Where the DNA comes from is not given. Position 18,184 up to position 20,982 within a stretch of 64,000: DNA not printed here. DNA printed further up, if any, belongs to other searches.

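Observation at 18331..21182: Membrane-anchored double-AAA+ Clp-like ATPase with a degenerate D1 Walker B, translationally coupled to a small membrane protein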

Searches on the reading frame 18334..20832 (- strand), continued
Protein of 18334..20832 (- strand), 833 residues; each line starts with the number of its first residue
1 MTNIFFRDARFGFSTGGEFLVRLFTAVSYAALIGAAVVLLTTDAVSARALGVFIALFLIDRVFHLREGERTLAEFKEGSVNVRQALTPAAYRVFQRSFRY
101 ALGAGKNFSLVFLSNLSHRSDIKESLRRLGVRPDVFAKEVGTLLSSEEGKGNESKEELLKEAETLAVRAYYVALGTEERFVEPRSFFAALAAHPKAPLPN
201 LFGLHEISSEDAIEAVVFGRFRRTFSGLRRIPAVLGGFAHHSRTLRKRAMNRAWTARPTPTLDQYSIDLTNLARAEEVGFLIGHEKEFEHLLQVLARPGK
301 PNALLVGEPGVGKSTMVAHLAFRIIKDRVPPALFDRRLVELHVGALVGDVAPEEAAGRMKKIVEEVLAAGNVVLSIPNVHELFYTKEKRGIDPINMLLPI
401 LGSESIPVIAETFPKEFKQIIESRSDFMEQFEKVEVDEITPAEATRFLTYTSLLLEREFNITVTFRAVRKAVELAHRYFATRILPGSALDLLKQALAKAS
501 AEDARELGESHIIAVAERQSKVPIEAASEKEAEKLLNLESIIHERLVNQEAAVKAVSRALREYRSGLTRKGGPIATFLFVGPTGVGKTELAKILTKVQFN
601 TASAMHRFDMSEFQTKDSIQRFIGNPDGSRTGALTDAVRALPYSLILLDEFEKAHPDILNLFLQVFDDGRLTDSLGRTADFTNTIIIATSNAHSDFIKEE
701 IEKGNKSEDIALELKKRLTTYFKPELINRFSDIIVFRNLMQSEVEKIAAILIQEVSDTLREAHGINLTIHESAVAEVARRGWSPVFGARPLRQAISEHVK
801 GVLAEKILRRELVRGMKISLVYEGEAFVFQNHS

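Call 8: find_homologous_proteins(query=window:18334-20832:-, max_evalue=1e-10)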
Query window:18334-20832:- (833 aa): 1610 proteins with E <= 1e-10 among 8000 candidates; the best 120 are listed.
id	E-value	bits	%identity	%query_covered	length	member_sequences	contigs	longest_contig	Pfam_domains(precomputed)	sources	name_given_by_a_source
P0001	0.0e+0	1804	100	100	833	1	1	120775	PF00158.33,PF07724.21,PF12775.14,PF00004.36,PF13401.13,PF17871.8,PF07728.21,PF10431.16,PF13481.13,PF20720.4,PF13191.13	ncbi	ncbi:MAG: ATP-dependent Clp protease ATP-binding subunit [Candidatus Brennerbacteria bacterium]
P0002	0.0e+0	1481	81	100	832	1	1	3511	PF00158.33,PF07724.21,PF12775.14,PF00004.36,PF13401.13,PF17871.8,PF07728.21,PF10431.16,PF20720.4,PF13191.13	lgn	-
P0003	0.0e+0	1479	80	100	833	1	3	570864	PF00158.33,PF07724.21,PF12775.14,PF05729.19,PF00004.36,PF13401.13,PF17871.8,PF07728.21,PF10431.16,PF20720.4,PF13191.13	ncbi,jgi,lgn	-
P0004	0.0e+0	1470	81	100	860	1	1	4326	PF00158.33,PF07724.21,PF12775.14,PF00004.36,PF13401.13,PF17871.8,PF07728.21,PF10431.16,PF20720.4,PF13191.13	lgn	-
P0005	0.0e+0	1466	80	100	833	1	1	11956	PF00158.33,PF07724.21,PF12775.14,PF00004.36,PF13401.13,PF17871.8,PF07728.21,PF10431.16,PF13191.13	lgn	-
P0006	0.0e+0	1464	80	100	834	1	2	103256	PF00158.33,PF07724.21,PF12775.14,PF00004.36,PF13401.13,PF17871.8,PF07728.21,PF10431.16,PF13481.13,PF20720.4,PF13191.13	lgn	-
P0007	0.0e+0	1379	76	100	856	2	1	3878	PF00158.33,PF07724.21,PF12775.14,PF00004.36,PF13401.13,PF17871.8,PF07728.21,PF10431.16,PF13481.13,PF20720.4,PF13191.13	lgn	-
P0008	0.0e+0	1330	74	99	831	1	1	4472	PF00158.33,PF07724.21,PF12775.14,PF00004.36,PF13401.13,PF17871.8,PF07728.21,PF10431.16,PF13191.13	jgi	-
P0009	0.0e+0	1315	73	100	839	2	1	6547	PF00158.33,PF07724.21,PF00004.36,PF13401.13,PF17871.8,PF13238.13,PF07728.21,PF10431.16,PF13481.13,PF20720.4,PF13191.13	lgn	-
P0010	0.0e+0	1312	73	100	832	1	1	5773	PF00158.33,PF07724.21,PF00004.36,PF13401.13,PF17871.8,PF07728.21,PF10431.16,PF20720.4,PF13191.13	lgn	-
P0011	0.0e+0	1303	73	99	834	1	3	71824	PF00004.36,PF13401.13,PF17871.8,PF13238.13,PF07728.21,PF13191.13,PF00158.33,PF07724.21,PF12775.14,PF05729.19,PF10431.16,PF13481.13,PF20720.4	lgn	-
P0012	0.0e+0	1247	70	100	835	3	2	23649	PF00158.33,PF07724.21,PF12775.14,PF00004.36,PF13401.13,PF17871.8,PF13238.13,PF07728.21,PF10431.16,PF20720.4,PF13191.13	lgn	-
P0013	0.0e+0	1096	61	100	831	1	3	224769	PF00004.36,PF13401.13,PF03193.23,PF17871.8,PF07728.21,PF13191.13,PF00158.33,PF07724.21,PF12775.14,PF05729.19,PF10431.16,PF20720.4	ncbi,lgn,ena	ncbi:MAG: ATP-dependent Clp protease ATP-binding subunit [Patescibacteria group bacterium]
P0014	0.0e+0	1088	62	100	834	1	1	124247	PF07724.21,PF05729.19,PF00004.36,PF13401.13,PF17871.8,PF07728.21,PF10431.16,PF20720.4,PF13191.13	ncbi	ncbi:MAG: ATP-dependent Clp protease ATP-binding subunit [Candidatus Jorgensenbacteria bacterium]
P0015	0.0e+0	1087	62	99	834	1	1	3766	PF13173.13,PF07724.21,PF05729.19,PF00004.36,PF13401.13,PF17871.8,PF07728.21,PF10431.16,PF20720.4,PF13191.13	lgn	-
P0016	0.0e+0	1082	61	100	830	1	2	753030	PF13555.13,PF13671.13,PF00004.36,PF13401.13,PF17871.8,PF07728.21,PF13191.13,PF00158.33,PF07724.21,PF12775.14,PF05729.19,PF01078.28,PF10431.16,PF20720.4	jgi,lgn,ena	jgi:ATP-dependent Clp protease ATP-binding subunit ClpA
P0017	0.0e+0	1077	61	100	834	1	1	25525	PF00158.33,PF07724.21,PF05729.19,PF00004.36,PF13401.13,PF17871.8,PF07728.21,PF10431.16,PF20720.4,PF13191.13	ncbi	ncbi:MAG: ATP-dependent Clp protease ATP-binding subunit [Candidatus Jorgensenbacteria bacterium]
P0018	0.0e+0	1075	62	98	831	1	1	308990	PF13555.13,PF00004.36,PF13401.13,PF17871.8,PF07728.21,PF13191.13,PF00158.33,PF07724.21,PF00005.34,PF12775.14,PF05729.19,PF01078.28,PF10431.16,PF13481.13,PF20720.4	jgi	jgi:ATP-dependent Clp protease ATP-binding subunit ClpC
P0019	0.0e+0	1073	61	100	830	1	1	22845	PF13671.13,PF00004.36,PF13401.13,PF17871.8,PF07728.21,PF13191.13,PF00158.33,PF07724.21,PF00005.34,PF12775.14,PF05729.19,PF01078.28,PF10431.16,PF13481.13,PF20720.4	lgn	-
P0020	0.0e+0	1068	59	100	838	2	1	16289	PF07724.21,PF00004.36,PF13401.13,PF17871.8,PF13238.13,PF07728.21,PF10431.16,PF20720.4,PF13191.13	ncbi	-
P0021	0.0e+0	1063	60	100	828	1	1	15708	PF00158.33,PF07724.21,PF00004.36,PF13401.13,PF17871.8,PF07728.21,PF10431.16,PF13191.13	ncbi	-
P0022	0.0e+0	1062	60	99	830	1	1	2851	PF07724.21,PF00004.36,PF13401.13,PF17871.8,PF13238.13,PF07728.21,PF10431.16,PF20720.4,PF13191.13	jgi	-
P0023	0.0e+0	1059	83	70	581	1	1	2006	PF00004.36,PF13401.13,PF17871.8,PF07728.21,PF13191.13,PF00158.33,PF07724.21,PF12775.14,PF05729.19,PF10431.16,PF13481.13,PF20720.4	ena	-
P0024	0.0e+0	1057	60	100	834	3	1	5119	PF00158.33,PF07724.21,PF05729.19,PF00004.36,PF13401.13,PF17871.8,PF07728.21,PF10431.16,PF20720.4,PF13191.13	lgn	-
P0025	0.0e+0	1051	60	100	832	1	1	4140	PF07724.21,PF00004.36,PF13401.13,PF17871.8,PF07728.21,PF10431.16,PF20720.4,PF13191.13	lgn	-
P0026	0.0e+0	1049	59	99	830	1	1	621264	PF00004.36,PF13401.13,PF17871.8,PF13238.13,PF07728.21,PF13191.13,PF00158.33,PF07724.21,PF12775.14,PF05729.19,PF10431.16,PF20720.4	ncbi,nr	ncbi:MAG: ATP-dependent Clp protease ATP-binding subunit [Patescibacteria group bacterium]|nr:ATP-de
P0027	0.0e+0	1048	58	99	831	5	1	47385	PF00158.33,PF07724.21,PF00004.36,PF13401.13,PF17871.8,PF05673.20,PF07728.21,PF10431.16,PF13191.13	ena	-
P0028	0.0e+0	1047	58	100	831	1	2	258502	PF00004.36,PF13401.13,PF17871.8,PF07728.21,PF13191.13,PF00158.33,PF07724.21,PF12775.14,PF05729.19,PF01078.28,PF10431.16,PF20720.4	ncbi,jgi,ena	ncbi:MAG: ATP-dependent Clp protease ATP-binding subunit [Candidatus Paceibacterota bacterium]|jgi:A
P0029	0.0e+0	1046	59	99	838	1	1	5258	PF02861.26,PF00004.36,PF13401.13,PF17871.8,PF13238.13,PF01637.25,PF07728.21,PF13191.13,PF00158.33,PF07724.21,PF12775.14,PF05729.19,PF10431.16,PF20720.4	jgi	jgi:ATP-dependent Clp protease ATP-binding subunit ClpC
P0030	0.0e+0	1041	59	100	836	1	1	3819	PF00158.33,PF07724.21,PF12775.14,PF00004.36,PF13401.13,PF17871.8,PF07728.21,PF10431.16,PF20720.4,PF13191.13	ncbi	-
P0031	0.0e+0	1040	57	100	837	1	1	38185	PF00158.33,PF07724.21,PF12775.14,PF05729.19,PF00004.36,PF13401.13,PF17871.8,PF07728.21,PF10431.16,PF13191.13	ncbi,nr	ncbi:MAG: ATP-dependent Clp protease ATP-binding subunit [Patescibacteria group bacterium]|nr:ATP-de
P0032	0.0e+0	1039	58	99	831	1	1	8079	PF00158.33,PF07724.21,PF12775.14,PF00004.36,PF13401.13,PF17871.8,PF07728.21,PF10431.16,PF20720.4,PF13191.13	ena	-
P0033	0.0e+0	1039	58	99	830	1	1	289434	PF07724.21,PF00004.36,PF13401.13,PF17871.8,PF07728.21,PF10431.16,PF20720.4,PF13191.13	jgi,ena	-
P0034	0.0e+0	1037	58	100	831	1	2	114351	PF00158.33,PF07724.21,PF00004.36,PF13401.13,PF17871.8,PF13238.13,PF07728.21,PF01078.28,PF10431.16,PF20720.4,PF13191.13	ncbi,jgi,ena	ncbi:MAG: ATP-dependent Clp protease ATP-binding subunit [Candidatus Paceibacterota bacterium]|jgi:A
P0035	0.0e+0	1034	58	100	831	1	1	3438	PF07724.21,PF00004.36,PF17871.8,PF07728.21,PF10431.16,PF13191.13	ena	-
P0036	0.0e+0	1034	58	99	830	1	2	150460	PF13555.13,PF00004.36,PF13401.13,PF17871.8,PF07728.21,PF13191.13,PF00158.33,PF07724.21,PF12775.14,PF05729.19,PF01078.28,PF10431.16,PF20720.4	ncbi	-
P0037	0.0e+0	1033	59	99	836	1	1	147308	PF02861.26,PF00004.36,PF13401.13,PF17871.8,PF13238.13,PF07728.21,PF13191.13,PF00158.33,PF07724.21,PF05729.19,PF10431.16,PF20720.4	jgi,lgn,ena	-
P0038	0.0e+0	1032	60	97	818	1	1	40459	PF07724.21,PF00004.36,PF17871.8,PF07728.21,PF10431.16,PF20720.4,PF13191.13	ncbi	-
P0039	0.0e+0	1031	59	97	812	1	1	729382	PF00004.36,PF13401.13,PF17871.8,PF13238.13,PF07728.21,PF13191.13,PF00158.33,PF07724.21,PF12775.14,PF05729.19,PF10431.16,PF20720.4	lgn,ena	-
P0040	0.0e+0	1031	58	100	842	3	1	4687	PF00004.36,PF13401.13,PF17871.8,PF07728.21,PF13191.13,PF00158.33,PF07724.21,PF12775.14,PF05729.19,PF10431.16,PF13481.13,PF20720.4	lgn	-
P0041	0.0e+0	1030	60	99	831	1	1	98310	PF00158.33,PF07724.21,PF00004.36,PF13401.13,PF17871.8,PF07728.21,PF10431.16,PF20720.4,PF13191.13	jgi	-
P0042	0.0e+0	1030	59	100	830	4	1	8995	PF02861.26,PF00158.33,PF07724.21,PF00004.36,PF13401.13,PF17871.8,PF07728.21,PF01078.28,PF10431.16,PF20720.4,PF13191.13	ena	-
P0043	0.0e+0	1028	58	99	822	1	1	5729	PF07724.21,PF00004.36,PF13401.13,PF17871.8,PF07728.21,PF10431.16,PF20720.4,PF13191.13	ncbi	-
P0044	0.0e+0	1027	58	99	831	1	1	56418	PF00004.36,PF13401.13,PF03193.23,PF17871.8,PF13238.13,PF05496.19,PF07728.21,PF13191.13,PF00158.33,PF07724.21,PF00005.34,PF12775.14,PF05729.19,PF01078.28,PF10431.16,PF20720.4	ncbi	ncbi:MAG: ATP-dependent Clp protease ATP-binding subunit [Candidatus Jorgensenbacteria bacterium]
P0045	0.0e+0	1027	59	100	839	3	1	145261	PF00004.36,PF13401.13,PF17871.8,PF07728.21,PF13191.13,PF00158.33,PF07724.21,PF12775.14,PF05729.19,PF01078.28,PF10431.16,PF20720.4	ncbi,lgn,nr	ncbi:MAG: ATP-dependent Clp protease ATP-binding subunit [bacterium]|nr:ATP-dependent Clp protease A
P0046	0.0e+0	1023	58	100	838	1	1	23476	PF00158.33,PF07724.21,PF12775.14,PF05729.19,PF00004.36,PF13401.13,PF17871.8,PF07728.21,PF10431.16,PF20720.4,PF13191.13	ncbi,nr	ncbi:MAG: ATP-dependent Clp protease ATP-binding subunit [Candidatus Brennerbacteria bacterium]|nr:A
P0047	0.0e+0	1023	57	99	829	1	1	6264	PF00158.33,PF07724.21,PF00004.36,PF13401.13,PF17871.8,PF07728.21,PF10431.16,PF20720.4,PF13191.13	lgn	-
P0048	0.0e+0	1022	59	98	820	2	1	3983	PF00158.33,PF07724.21,PF12775.14,PF05729.19,PF00004.36,PF13401.13,PF17871.8,PF07728.21,PF10431.16,PF20720.4,PF13191.13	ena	-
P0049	0.0e+0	1020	57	100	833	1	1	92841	PF07724.21,PF00004.36,PF13401.13,PF17871.8,PF13238.13,PF07728.21,PF10431.16,PF13191.13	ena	-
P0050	0.0e+0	1018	58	99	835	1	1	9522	PF00004.36,PF13401.13,PF17871.8,PF13238.13,PF05673.20,PF07728.21,PF13191.13,PF00158.33,PF07724.21,PF12775.14,PF05729.19,PF00910.29,PF10431.16,PF20720.4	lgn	-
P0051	0.0e+0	1017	58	99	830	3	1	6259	PF00158.33,PF07724.21,PF05729.19,PF00004.36,PF13401.13,PF17871.8,PF07728.21,PF10431.16,PF20720.4,PF13191.13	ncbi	-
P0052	0.0e+0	1014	57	100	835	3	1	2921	PF07724.21,PF00004.36,PF13401.13,PF17871.8,PF07728.21,PF10431.16,PF20720.4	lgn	-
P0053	0.0e+0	1012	56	100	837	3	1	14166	PF07724.21,PF00004.36,PF13401.13,PF17871.8,PF07728.21,PF10431.16,PF20720.4,PF13191.13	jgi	jgi:ATP-dependent Clp protease ATP-binding subunit ClpC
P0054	0.0e+0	1012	58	99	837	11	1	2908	PF00158.33,PF07724.21,PF00004.36,PF13401.13,PF17871.8,PF07728.21,PF10431.16,PF20720.4,PF13191.13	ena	-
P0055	0.0e+0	1012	57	99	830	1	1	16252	PF02861.26,PF00004.36,PF13401.13,PF03193.23,PF17871.8,PF07728.21,PF13191.13,PF00158.33,PF07724.21,PF12775.14,PF05729.19,PF10431.16,PF20720.4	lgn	-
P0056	0.0e+0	1011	58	100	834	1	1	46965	PF00158.33,PF07724.21,PF12775.14,PF05729.19,PF00004.36,PF13401.13,PF17871.8,PF07728.21,PF10431.16,PF20720.4,PF13191.13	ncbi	-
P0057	1.5e-298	1010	56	100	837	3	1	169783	PF06414.19,PF00158.33,PF07724.21,PF05729.19,PF00004.36,PF13401.13,PF17871.8,PF07728.21,PF10431.16,PF20720.4,PF13191.13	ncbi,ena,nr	ncbi:MAG: chaperone ATPase [Parcubacteria group bacterium LiPW_41]|nr:MAG: chaperone ATPase [Parcuba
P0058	2.3e-298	1010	57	99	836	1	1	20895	PF00158.33,PF07724.21,PF05729.19,PF00004.36,PF13401.13,PF17871.8,PF07728.21,PF10431.16,PF20720.4,PF13191.13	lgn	-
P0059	4.6e-298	1009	55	100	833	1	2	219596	PF00158.33,PF07724.21,PF05729.19,PF00004.36,PF13401.13,PF17871.8,PF07728.21,PF10431.16,PF20720.4,PF13191.13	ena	-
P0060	5.7e-298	1008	57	100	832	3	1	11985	PF00158.33,PF07724.21,PF00004.36,PF13401.13,PF17871.8,PF07728.21,PF10431.16,PF20720.4,PF13191.13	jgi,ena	-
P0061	6.0e-298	1008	57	99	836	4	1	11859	PF00158.33,PF07724.21,PF00005.34,PF05729.19,PF00004.36,PF13401.13,PF17871.8,PF07728.21,PF10431.16,PF20720.4,PF13191.13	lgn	-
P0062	8.0e-298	1008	57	99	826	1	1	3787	PF00158.33,PF07724.21,PF12775.14,PF00004.36,PF13401.13,PF17871.8,PF13238.13,PF07728.21,PF10431.16,PF20720.4,PF13191.13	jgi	jgi:ATP-dependent Clp protease ATP-binding subunit ClpC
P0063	1.3e-297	1007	59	97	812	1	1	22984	PF00004.36,PF13401.13,PF03193.23,PF17871.8,PF07728.21,PF13191.13,PF06414.19,PF00158.33,PF07724.21,PF12775.14,PF05729.19,PF10431.16,PF20720.4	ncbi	-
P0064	1.6e-296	1004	57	100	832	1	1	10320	PF07724.21,PF05729.19,PF13555.13,PF00004.36,PF13401.13,PF17871.8,PF13238.13,PF07728.21,PF10431.16,PF13191.13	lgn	-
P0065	5.7e-296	1002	57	100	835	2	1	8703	PF00158.33,PF07724.21,PF00004.36,PF13401.13,PF17871.8,PF07728.21,PF10431.16,PF20720.4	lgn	-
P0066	9.6e-296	1001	58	97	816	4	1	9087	PF20030.6,PF00158.33,PF07724.21,PF00004.36,PF13401.13,PF17871.8,PF07728.21,PF10431.16,PF20720.4,PF13191.13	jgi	-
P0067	2.3e-295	1000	58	98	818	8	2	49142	PF00004.36,PF13401.13,PF03193.23,PF17871.8,PF07728.21,PF13191.13,PF00158.33,PF07724.21,PF00005.34,PF12775.14,PF05729.19,PF10431.16,PF20720.4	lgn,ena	-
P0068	2.3e-295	1000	57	99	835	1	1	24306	PF00158.33,PF07724.21,PF05729.19,PF00004.36,PF13401.13,PF17871.8,PF07728.21,PF10431.16,PF20720.4,PF13191.13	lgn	-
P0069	2.6e-295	1000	55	100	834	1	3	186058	PF00004.36,PF13401.13,PF23569.2,PF17871.8,PF13238.13,PF07728.21,PF13191.13,PF00158.33,PF07724.21,PF12775.14,PF05729.19,PF10431.16,PF20720.4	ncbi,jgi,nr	ncbi:ATP-dependent Clp protease ATP-binding subunit [Candidatus Parcubacteria bacterium]|jgi:ATP-dep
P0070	6.1e-295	998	56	100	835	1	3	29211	PF07724.21,PF00004.36,PF13401.13,PF17871.8,PF07728.21,PF10431.16,PF20720.4,PF13191.13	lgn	-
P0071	8.9e-295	998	56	100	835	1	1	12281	PF00158.33,PF07724.21,PF00004.36,PF17871.8,PF07728.21,PF10431.16,PF20720.4,PF13191.13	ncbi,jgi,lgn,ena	ncbi:MAG: ATP-dependent Clp protease ATP-binding subunit [Minisyncoccia bacterium]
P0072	1.5e-294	997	56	99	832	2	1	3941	PF00158.33,PF07724.21,PF00004.36,PF13401.13,PF17871.8,PF07728.21,PF10431.16,PF20720.4,PF13191.13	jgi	jgi:ATP-dependent Clp protease ATP-binding subunit ClpC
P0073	2.0e-294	997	57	98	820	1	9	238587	PF00158.33,PF07724.21,PF12775.14,PF05729.19,PF00004.36,PF13401.13,PF17871.8,PF07728.21,PF10431.16,PF20720.4,PF13191.13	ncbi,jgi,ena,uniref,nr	ncbi:MAG: Negative regulator of genetic competence ClpC/mecB [Candidatus Jorgensenbacteria bacterium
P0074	2.1e-294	997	57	99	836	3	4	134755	PF00158.33,PF07724.21,PF12775.14,PF00004.36,PF13401.13,PF17871.8,PF07728.21,PF01078.28,PF10431.16,PF20720.4,PF13191.13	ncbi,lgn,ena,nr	ncbi:MAG: ATP-dependent Clp protease ATP-binding subunit [Candidatus Jorgensenbacteria bacterium]|nr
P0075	4.1e-294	996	56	99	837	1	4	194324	PF00004.36,PF13401.13,PF03193.23,PF17871.8,PF07728.21,PF13191.13,PF00158.33,PF07724.21,PF12775.14,PF05729.19,PF10431.16,PF20720.4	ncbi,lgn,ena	-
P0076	8.3e-294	995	57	100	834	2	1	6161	PF00158.33,PF07724.21,PF00004.36,PF13401.13,PF17871.8,PF13238.13,PF07728.21,PF10431.16,PF13481.13,PF20720.4,PF13191.13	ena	-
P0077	1.2e-293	994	56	99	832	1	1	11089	PF07724.21,PF00004.36,PF13401.13,PF17871.8,PF13238.13,PF07728.21,PF10431.16,PF13191.13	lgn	-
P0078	1.6e-293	994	55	100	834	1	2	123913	PF00158.33,PF07724.21,PF12775.14,PF00004.36,PF13401.13,PF17871.8,PF07728.21,PF10431.16,PF20720.4,PF13191.13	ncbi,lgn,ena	-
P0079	1.9e-293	993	56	98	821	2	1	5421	PF00158.33,PF07724.21,PF00004.36,PF13401.13,PF17871.8,PF07728.21,PF10431.16,PF20720.4,PF13191.13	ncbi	-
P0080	4.2e-293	992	57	99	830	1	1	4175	PF00158.33,PF07724.21,PF05729.19,PF00004.36,PF17871.8,PF07728.21,PF10431.16,PF20720.4,PF13191.13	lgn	-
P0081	5.5e-293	992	55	100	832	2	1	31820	PF00158.33,PF07724.21,PF00004.36,PF13401.13,PF17871.8,PF13238.13,PF07728.21,PF10431.16,PF20720.4,PF13191.13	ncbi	-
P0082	3.3e-292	989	56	99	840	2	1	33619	PF00004.36,PF13401.13,PF17871.8,PF07728.21,PF13191.13,PF00158.33,PF07724.21,PF12775.14,PF05729.19,PF01078.28,PF10431.16,PF20720.4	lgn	-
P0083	4.7e-292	989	56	100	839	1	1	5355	PF00158.33,PF07724.21,PF00004.36,PF13401.13,PF17871.8,PF07728.21,PF10431.16,PF13191.13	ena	-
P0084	4.8e-292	989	55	99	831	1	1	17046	PF07724.21,PF05729.19,PF00004.36,PF13401.13,PF17871.8,PF07728.21,PF10431.16,PF20720.4,PF13191.13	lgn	-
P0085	5.0e-292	989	56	99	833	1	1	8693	PF00158.33,PF07724.21,PF05729.19,PF00004.36,PF13401.13,PF17871.8,PF13238.13,PF07728.21,PF10431.16,PF20720.4,PF13191.13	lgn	-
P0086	5.7e-292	989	55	100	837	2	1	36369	PF00158.33,PF07724.21,PF05729.19,PF00004.36,PF13401.13,PF17871.8,PF07728.21,PF10431.16,PF20720.4,PF13191.13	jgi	-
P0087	2.1e-291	987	57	97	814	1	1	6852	PF00158.33,PF07724.21,PF00004.36,PF13401.13,PF17871.8,PF07728.21,PF10431.16,PF20720.4,PF13191.13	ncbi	-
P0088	4.3e-291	986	56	100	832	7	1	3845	PF13555.13,PF00004.36,PF13401.13,PF17871.8,PF13238.13,PF07728.21,PF13191.13,PF06414.19,PF07724.21,PF12775.14,PF10431.16,PF20720.4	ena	-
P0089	5.8e-291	985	57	99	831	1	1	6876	PF00004.36,PF13401.13,PF17871.8,PF13238.13,PF07728.21,PF13191.13,PF00158.33,PF07724.21,PF12775.14,PF05729.19,PF01078.28,PF10431.16,PF20720.4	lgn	-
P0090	1.0e-290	984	56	100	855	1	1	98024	PF00158.33,PF07724.21,PF12775.14,PF05729.19,PF00004.36,PF13401.13,PF17871.8,PF07728.21,PF10431.16,PF20720.4,PF13191.13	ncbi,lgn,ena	-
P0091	1.2e-290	984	55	99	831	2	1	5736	PF00004.36,PF13401.13,PF17871.8,PF13238.13,PF07728.21,PF13191.13,PF00158.33,PF07724.21,PF12775.14,PF05729.19,PF10431.16,PF20720.4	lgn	-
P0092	1.5e-290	984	55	100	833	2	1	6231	PF00158.33,PF07724.21,PF12775.14,PF00004.36,PF13401.13,PF17871.8,PF07728.21,PF01078.28,PF10431.16,PF20720.4,PF13191.13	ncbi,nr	ncbi:ATP-dependent Clp protease ATP-binding subunit [bacterium]|nr:MAG: ATP-dependent Clp protease A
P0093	2.6e-290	983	56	100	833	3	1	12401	PF00158.33,PF07724.21,PF00005.34,PF00004.36,PF13401.13,PF17871.8,PF07728.21,PF10431.16,PF20720.4,PF13191.13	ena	-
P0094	5.2e-290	982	54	99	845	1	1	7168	PF00158.33,PF07724.21,PF00004.36,PF13401.13,PF17871.8,PF07728.21,PF10431.16,PF20720.4,PF13191.13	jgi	jgi:ATP-dependent Clp protease ATP-binding subunit ClpC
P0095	5.9e-290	982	54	100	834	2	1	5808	PF00158.33,PF07724.21,PF00004.36,PF17871.8,PF07728.21,PF10431.16,PF20720.4,PF13191.13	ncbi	-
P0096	9.9e-290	981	56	98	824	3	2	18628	PF00158.33,PF07724.21,PF00004.36,PF13401.13,PF17871.8,PF07728.21,PF10431.16,PF13191.13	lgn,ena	-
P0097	3.0e-289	980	56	97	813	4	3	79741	PF00158.33,PF07724.21,PF00004.36,PF13401.13,PF17871.8,PF07728.21,PF01078.28,PF10431.16,PF20720.4,PF13191.13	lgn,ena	-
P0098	3.0e-289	980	56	99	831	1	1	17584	PF00158.33,PF07724.21,PF05729.19,PF00004.36,PF13401.13,PF17871.8,PF07728.21,PF10431.16,PF20720.4,PF13191.13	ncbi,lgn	-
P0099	6.0e-289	979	54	99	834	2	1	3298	PF00004.36,PF13401.13,PF17871.8,PF05673.20,PF07728.21,PF13191.13,PF00158.33,PF07724.21,PF00005.34,PF13521.13,PF10431.16,PF20720.4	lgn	-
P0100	1.3e-288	978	56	98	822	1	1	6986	PF07724.21,PF00004.36,PF13401.13,PF17871.8,PF07728.21,PF10431.16,PF20720.4,PF13191.13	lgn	-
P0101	1.8e-288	977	56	99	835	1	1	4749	PF13555.13,PF00004.36,PF13401.13,PF17871.8,PF13238.13,PF07728.21,PF13191.13,PF07724.21,PF13476.13,PF10431.16,PF13481.13,PF20720.4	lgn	-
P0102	2.5e-288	977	57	99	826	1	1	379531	PF13479.13,PF07724.21,PF00004.36,PF13401.13,PF17871.8,PF07728.21,PF10431.16,PF20720.4,PF13191.13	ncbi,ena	-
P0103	5.6e-288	975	57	99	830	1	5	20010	PF00158.33,PF07724.21,PF05729.19,PF00004.36,PF13401.13,PF17871.8,PF13238.13,PF07728.21,PF10431.16,PF20720.4,PF13191.13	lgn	-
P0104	9.0e-288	975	57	99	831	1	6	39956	PF00158.33,PF07724.21,PF05729.19,PF00004.36,PF13401.13,PF07728.21,PF10431.16,PF13191.13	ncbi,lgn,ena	-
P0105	1.8e-287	974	55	99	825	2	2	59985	PF02861.26,PF00158.33,PF07724.21,PF00004.36,PF13401.13,PF17871.8,PF07728.21,PF10431.16,PF20720.4,PF13191.13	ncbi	-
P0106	2.2e-287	973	54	100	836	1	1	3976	PF00158.33,PF07724.21,PF00004.36,PF13401.13,PF17871.8,PF07728.21,PF10431.16,PF20720.4,PF13191.13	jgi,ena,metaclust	metaclust:\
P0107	1.3e-286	971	55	99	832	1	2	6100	PF07724.21,PF05729.19,PF00004.36,PF13401.13,PF17871.8,PF13238.13,PF07728.21,PF10431.16,PF20720.4,PF13191.13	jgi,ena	-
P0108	1.5e-286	971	57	99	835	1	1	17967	PF00158.33,PF07724.21,PF00004.36,PF13401.13,PF17871.8,PF07728.21,PF01078.28,PF10431.16,PF20720.4,PF13191.13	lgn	-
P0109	1.6e-286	971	54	100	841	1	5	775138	PF00158.33,PF07724.21,PF00004.36,PF17871.8,PF07728.21,PF10431.16,PF20720.4,PF13191.13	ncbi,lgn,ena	-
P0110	4.8e-286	969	56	99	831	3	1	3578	PF00158.33,PF07724.21,PF00004.36,PF07728.21,PF10431.16,PF13191.13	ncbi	-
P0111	8.0e-286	968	54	100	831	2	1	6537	PF00158.33,PF07724.21,PF05729.19,PF00004.36,PF13401.13,PF03193.23,PF17871.8,PF07728.21,PF10431.16,PF20720.4,PF13191.13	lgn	-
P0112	2.4e-285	967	56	100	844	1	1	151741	PF00158.33,PF07724.21,PF05729.19,PF00004.36,PF13401.13,PF17871.8,PF13238.13,PF07728.21,PF10431.16,PF20720.4,PF13191.13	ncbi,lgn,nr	ncbi:MAG: ATP-dependent Clp protease ATP-binding subunit [Candidatus Jorgensenbacteria bacterium]|nr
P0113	2.1e-284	964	54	100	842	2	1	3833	PF00158.33,PF07724.21,PF00005.34,PF12775.14,PF00004.36,PF13401.13,PF17871.8,PF07728.21,PF10431.16,PF20720.4,PF13191.13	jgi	-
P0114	2.3e-284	963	54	100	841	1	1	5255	PF02861.26,PF00158.33,PF07724.21,PF00004.36,PF13401.13,PF17871.8,PF07728.21,PF10431.16,PF20720.4,PF13191.13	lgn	-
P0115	2.4e-284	963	54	99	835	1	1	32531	PF00158.33,PF07724.21,PF00004.36,PF13401.13,PF03193.23,PF17871.8,PF13238.13,PF07728.21,PF10431.16,PF20720.4,PF13191.13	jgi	jgi:ATP-dependent Clp protease ATP-binding subunit ClpC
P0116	3.1e-284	963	53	99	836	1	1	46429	PF13173.13,PF00004.36,PF13401.13,PF03193.23,PF17871.8,PF13238.13,PF07728.21,PF13191.13,PF00158.33,PF07724.21,PF00005.34,PF05729.19,PF10431.16,PF20720.4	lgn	-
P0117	5.6e-283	959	55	99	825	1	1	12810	PF02861.26,PF00158.33,PF07724.21,PF00004.36,PF13401.13,PF17871.8,PF07728.21,PF10431.16,PF20720.4,PF13191.13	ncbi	-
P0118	1.9e-282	957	53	100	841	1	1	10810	PF02861.26,PF00158.33,PF07724.21,PF00004.36,PF17871.8,PF07728.21,PF10431.16,PF20720.4,PF13191.13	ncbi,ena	-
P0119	3.2e-282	956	54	99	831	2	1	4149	PF00158.33,PF07724.21,PF12775.14,PF05729.19,PF00004.36,PF13401.13,PF17871.8,PF13238.13,PF07728.21,PF10431.16,PF13191.13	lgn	-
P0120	7.4e-282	955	54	100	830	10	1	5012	PF00158.33,PF07724.21,PF13476.13,PF00004.36,PF13401.13,PF17871.8,PF07728.21,PF10431.16,PF13191.13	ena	-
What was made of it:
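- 18331..20832 (-): Clp/Hsp100-like double AAA+ ATPase, 833 aa (stop codon included in the coordinates). NCBI names it 'ATP-dependent Clp protease ATP-binding subunit [Candidatus Brennerbacteria bacterium]' (call 8).
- NCBI and JGI name it a Clp protease ATP-binding subunit, ClpA or ClpC (call 8).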
